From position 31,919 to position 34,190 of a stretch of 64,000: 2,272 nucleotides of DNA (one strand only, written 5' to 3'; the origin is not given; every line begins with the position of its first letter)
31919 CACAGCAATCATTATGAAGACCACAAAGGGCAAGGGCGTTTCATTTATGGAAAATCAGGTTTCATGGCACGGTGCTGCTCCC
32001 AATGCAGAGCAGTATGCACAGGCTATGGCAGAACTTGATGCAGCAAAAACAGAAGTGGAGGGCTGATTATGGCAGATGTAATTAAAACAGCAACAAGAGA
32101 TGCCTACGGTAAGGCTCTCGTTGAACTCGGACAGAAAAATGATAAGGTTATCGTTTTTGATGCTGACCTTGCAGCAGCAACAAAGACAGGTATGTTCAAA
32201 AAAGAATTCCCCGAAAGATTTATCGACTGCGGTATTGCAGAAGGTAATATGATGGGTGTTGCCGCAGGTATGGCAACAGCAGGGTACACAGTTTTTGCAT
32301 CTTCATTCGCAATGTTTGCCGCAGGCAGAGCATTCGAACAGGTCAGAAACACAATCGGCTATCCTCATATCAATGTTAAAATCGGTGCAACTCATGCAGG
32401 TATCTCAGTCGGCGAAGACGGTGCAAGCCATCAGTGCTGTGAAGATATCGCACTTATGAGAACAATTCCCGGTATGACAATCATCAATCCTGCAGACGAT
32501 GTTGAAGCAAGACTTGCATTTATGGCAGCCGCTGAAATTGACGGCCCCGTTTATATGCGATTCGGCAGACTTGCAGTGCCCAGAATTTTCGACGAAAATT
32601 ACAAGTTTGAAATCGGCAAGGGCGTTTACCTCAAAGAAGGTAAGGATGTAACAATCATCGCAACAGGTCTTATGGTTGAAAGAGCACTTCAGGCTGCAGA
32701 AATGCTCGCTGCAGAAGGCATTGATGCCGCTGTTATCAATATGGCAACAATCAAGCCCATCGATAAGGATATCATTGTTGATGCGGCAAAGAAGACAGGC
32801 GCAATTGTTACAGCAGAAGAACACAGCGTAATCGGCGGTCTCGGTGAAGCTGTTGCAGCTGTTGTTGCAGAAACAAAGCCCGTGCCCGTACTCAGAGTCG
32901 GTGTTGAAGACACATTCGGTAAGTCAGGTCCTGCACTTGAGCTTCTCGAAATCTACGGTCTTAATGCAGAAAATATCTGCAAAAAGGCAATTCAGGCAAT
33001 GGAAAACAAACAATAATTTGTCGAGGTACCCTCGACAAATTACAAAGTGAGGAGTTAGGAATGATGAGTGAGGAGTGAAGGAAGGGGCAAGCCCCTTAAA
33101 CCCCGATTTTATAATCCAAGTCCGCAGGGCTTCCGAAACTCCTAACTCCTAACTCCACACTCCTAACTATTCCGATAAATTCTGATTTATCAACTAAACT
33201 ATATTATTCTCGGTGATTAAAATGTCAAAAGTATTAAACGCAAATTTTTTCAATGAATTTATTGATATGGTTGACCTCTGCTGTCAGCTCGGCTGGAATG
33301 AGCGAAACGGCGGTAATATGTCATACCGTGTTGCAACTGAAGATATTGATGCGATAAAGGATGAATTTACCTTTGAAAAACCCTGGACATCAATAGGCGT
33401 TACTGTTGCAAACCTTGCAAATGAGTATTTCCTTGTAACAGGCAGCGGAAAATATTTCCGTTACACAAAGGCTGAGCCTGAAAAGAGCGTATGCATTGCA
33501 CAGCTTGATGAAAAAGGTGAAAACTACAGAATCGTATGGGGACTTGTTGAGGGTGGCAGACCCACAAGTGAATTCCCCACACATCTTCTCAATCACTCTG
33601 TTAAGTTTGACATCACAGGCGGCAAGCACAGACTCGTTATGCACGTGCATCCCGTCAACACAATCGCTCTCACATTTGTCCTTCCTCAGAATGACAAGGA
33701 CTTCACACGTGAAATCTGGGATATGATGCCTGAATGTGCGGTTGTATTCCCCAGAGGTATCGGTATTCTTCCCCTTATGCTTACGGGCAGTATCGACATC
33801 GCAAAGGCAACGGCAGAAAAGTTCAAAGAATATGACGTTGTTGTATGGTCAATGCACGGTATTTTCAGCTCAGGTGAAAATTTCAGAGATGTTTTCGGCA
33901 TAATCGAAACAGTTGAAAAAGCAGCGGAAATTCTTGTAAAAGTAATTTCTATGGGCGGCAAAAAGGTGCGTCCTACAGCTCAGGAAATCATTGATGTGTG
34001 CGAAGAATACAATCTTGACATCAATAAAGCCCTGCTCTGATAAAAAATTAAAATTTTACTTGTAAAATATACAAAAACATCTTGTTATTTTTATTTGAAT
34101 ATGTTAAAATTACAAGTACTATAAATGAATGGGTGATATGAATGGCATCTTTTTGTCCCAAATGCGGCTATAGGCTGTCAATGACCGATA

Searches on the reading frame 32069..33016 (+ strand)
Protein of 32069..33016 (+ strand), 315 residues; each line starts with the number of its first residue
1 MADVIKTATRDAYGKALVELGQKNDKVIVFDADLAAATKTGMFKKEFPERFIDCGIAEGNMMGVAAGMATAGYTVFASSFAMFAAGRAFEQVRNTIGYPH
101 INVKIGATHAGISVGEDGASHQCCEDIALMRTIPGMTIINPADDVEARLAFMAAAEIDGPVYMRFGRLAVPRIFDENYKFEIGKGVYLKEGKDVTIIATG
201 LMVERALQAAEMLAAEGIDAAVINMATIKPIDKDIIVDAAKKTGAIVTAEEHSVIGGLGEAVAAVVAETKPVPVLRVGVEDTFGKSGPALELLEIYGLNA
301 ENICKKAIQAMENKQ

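Call 35: find_encoding_contigs(protein=window:32069-33016:+, flank=10000, max_places=10)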
Protein window:32069-33016:+ (315 aa): no gene with exactly this product is on record in the collection.

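Call 105: search_protein_families(library=pfam, proteins=[window:32069-33016:+])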
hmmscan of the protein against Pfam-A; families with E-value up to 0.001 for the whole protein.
window:32069-33016:+ (315 aa): 4 families
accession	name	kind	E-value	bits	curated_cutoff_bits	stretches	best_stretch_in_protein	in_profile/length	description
PF02779.29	Transket_pyr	-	9.3e-45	152.8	27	1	7-170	3-172/174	Transketolase, pyrimidine binding domain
PF02780.25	Transketolase_C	-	6.9e-39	133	25.9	1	183-303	1-124/124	Transketolase, C-terminal domain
PF22613.1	Transketolase_C_1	-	1.5e-08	35.2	27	1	190-298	10-112/113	Transketolase-like TK C-terminal domain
PF17147.9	PFOR_II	-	3.1e-05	24.7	27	1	193-269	2-81/102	Pyruvate:ferredoxin oxidoreductase core domain II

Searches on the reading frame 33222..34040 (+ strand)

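Call 105: search_protein_families(library=pfam, proteins=[window:33222-34040:+])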
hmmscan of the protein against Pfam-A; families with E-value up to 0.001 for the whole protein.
window:33222-34040:+ (272 aa): 1 family
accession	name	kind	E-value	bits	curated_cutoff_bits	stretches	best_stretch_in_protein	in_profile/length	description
PF00596.27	Aldolase_II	-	1.6e-22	80.7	22.2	1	13-238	3-182/183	Class II Aldolase and Adducin N-terminal domain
